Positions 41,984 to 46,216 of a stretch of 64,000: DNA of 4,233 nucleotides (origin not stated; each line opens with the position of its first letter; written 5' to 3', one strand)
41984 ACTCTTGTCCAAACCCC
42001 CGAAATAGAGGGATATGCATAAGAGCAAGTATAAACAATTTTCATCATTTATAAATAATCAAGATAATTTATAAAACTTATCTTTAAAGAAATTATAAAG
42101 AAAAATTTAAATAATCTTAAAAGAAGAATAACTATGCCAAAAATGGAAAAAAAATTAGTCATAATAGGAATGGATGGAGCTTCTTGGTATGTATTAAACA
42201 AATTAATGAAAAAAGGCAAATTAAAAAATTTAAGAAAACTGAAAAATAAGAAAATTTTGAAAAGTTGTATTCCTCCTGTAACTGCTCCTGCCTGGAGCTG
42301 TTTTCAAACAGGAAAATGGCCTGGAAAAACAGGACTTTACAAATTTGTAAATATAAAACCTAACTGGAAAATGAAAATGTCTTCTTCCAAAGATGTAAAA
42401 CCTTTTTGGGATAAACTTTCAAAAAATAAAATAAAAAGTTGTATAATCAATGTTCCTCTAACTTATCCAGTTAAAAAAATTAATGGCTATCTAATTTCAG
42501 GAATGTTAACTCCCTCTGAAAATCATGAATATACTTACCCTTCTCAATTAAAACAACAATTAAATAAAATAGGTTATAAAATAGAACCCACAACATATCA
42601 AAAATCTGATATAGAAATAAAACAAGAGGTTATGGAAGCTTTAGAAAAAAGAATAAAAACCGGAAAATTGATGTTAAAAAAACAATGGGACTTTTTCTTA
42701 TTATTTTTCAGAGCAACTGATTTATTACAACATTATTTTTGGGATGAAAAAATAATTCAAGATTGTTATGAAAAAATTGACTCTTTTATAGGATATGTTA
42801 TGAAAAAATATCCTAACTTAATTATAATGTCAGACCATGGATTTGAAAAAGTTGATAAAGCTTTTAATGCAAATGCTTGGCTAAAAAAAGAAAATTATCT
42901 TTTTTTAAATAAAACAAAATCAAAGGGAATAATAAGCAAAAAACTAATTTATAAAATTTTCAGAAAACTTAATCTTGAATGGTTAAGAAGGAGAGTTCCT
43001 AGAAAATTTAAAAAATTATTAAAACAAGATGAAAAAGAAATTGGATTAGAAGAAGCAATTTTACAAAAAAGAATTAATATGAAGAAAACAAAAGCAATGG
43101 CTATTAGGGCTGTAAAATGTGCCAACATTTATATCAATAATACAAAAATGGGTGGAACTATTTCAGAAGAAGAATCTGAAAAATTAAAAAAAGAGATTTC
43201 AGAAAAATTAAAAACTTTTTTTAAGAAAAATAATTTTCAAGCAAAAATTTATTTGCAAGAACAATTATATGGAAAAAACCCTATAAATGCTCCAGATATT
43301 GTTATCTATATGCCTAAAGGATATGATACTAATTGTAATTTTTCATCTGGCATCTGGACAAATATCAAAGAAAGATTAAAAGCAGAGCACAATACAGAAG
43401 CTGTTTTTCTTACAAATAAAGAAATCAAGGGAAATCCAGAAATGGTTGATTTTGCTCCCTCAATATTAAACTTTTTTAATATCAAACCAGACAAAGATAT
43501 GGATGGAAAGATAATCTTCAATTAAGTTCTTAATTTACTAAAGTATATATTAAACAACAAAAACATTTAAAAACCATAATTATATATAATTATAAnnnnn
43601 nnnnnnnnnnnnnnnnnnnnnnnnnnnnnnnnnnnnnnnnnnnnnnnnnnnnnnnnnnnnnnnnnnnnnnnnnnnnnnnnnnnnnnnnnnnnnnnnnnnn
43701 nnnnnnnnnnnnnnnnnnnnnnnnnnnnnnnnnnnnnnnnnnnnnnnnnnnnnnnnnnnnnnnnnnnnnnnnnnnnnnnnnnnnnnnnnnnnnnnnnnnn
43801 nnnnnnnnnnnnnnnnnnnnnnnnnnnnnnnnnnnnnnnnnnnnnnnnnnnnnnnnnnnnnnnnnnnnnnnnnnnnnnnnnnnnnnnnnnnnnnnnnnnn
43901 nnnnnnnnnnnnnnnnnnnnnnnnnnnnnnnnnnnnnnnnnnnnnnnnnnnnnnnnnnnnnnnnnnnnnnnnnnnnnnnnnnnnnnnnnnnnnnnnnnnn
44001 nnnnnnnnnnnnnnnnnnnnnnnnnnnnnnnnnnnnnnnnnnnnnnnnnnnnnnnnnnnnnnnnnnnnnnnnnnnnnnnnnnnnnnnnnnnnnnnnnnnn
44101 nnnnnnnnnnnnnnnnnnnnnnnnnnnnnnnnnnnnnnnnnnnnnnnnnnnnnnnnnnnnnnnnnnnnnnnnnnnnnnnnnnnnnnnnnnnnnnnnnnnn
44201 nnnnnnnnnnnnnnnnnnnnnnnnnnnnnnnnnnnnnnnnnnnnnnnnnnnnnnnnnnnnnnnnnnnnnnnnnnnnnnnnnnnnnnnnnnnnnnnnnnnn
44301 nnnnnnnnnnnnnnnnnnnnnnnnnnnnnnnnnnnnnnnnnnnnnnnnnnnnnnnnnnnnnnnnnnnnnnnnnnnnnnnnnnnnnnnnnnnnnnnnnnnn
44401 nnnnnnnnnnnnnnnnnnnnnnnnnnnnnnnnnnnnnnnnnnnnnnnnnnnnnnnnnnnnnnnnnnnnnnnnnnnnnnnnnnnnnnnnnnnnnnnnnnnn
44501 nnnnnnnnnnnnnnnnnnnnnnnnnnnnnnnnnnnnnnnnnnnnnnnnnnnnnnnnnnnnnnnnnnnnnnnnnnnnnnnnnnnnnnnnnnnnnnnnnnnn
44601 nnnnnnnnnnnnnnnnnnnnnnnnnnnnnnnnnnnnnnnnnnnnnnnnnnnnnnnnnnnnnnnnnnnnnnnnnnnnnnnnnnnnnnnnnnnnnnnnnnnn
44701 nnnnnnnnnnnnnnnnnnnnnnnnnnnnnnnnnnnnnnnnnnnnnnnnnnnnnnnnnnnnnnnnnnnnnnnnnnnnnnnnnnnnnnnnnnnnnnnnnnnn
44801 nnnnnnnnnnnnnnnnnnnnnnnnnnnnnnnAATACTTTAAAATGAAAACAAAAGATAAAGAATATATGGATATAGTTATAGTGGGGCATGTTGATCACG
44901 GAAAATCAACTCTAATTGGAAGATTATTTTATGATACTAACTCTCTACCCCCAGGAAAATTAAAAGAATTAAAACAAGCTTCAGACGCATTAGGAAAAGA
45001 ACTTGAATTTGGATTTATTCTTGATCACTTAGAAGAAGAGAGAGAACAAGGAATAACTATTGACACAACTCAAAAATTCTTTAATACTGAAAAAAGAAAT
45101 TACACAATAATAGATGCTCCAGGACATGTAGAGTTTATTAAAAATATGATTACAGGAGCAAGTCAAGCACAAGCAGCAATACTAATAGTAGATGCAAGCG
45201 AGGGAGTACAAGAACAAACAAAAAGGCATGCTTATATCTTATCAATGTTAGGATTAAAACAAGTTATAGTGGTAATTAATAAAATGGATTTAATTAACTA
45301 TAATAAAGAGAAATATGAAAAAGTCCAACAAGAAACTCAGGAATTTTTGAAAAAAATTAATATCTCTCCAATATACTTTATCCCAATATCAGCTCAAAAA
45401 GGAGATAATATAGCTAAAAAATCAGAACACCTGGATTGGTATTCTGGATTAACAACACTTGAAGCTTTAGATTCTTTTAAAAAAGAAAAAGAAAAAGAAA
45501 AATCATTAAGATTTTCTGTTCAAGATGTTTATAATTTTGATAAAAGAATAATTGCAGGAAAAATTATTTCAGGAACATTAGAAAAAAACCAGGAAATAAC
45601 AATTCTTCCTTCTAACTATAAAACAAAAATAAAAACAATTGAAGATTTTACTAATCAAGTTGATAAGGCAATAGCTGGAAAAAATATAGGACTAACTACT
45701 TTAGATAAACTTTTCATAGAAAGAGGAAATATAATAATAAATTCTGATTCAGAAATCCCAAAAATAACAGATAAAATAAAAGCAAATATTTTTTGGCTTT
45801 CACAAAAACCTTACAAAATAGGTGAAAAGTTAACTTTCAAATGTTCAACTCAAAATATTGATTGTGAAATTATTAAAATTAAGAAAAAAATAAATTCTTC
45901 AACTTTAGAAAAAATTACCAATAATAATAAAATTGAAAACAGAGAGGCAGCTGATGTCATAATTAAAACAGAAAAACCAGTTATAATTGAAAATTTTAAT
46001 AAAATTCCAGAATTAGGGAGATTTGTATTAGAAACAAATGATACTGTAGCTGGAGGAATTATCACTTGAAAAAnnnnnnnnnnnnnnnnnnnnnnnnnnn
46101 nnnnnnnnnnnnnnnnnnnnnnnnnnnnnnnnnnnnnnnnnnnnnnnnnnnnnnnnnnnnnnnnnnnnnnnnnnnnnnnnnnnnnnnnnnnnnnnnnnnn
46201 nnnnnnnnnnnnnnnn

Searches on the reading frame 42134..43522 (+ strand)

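Call 31: search_protein_families(library=pfam, proteins=[window:42134-43522:+], max_evalue=0.0001)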
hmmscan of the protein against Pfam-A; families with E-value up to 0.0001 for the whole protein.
window:42134-43522:+ (463 aa): 1 family
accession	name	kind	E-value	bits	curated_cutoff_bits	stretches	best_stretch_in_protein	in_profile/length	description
PF01663.27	Phosphodiest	-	1.4e-35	124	23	1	8-399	1-323/342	Type I phosphodiesterase / nucleotide pyrophosphatase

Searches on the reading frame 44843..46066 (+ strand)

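Call 31: search_protein_families(library=pfam, proteins=[window:44843-46066:+], max_evalue=0.0001)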
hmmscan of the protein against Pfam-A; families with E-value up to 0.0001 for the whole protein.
window:44843-46066:+ (408 aa): 7 families
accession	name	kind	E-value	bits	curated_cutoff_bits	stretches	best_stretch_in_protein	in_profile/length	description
PF00009.33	GTP_EFTU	-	2.6e-53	180.9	26.5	1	7-198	2-177/188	Elongation factor Tu GTP binding domain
PF22594.2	GTP-eEF1A_C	-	1.1e-21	77.5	27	1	312-408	2-101/101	GTP-eEF1A C-terminal domain-like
PF03144.31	GTP_EFTU_D2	-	2e-10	41.4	30.3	1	235-288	2-60/73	Elongation factor Tu domain 2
PF01926.29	MMR_HSR1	-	5.3e-08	33.4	21.9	1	67-147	28-113/113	50S ribosome-binding GTPase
PF03143.23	GTP_EFTU_D3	-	1.5e-07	32.1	27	1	309-408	5-103/106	Elongation factor Tu C-terminal domain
PF00071.28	Ras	-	7.5e-05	22.8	21.6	0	54-192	15-151/162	Ras family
PF08477.19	Roc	-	7.8e-05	23.3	27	0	59-149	20-119/119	Ras of Complex, Roc, domain of DAPkinase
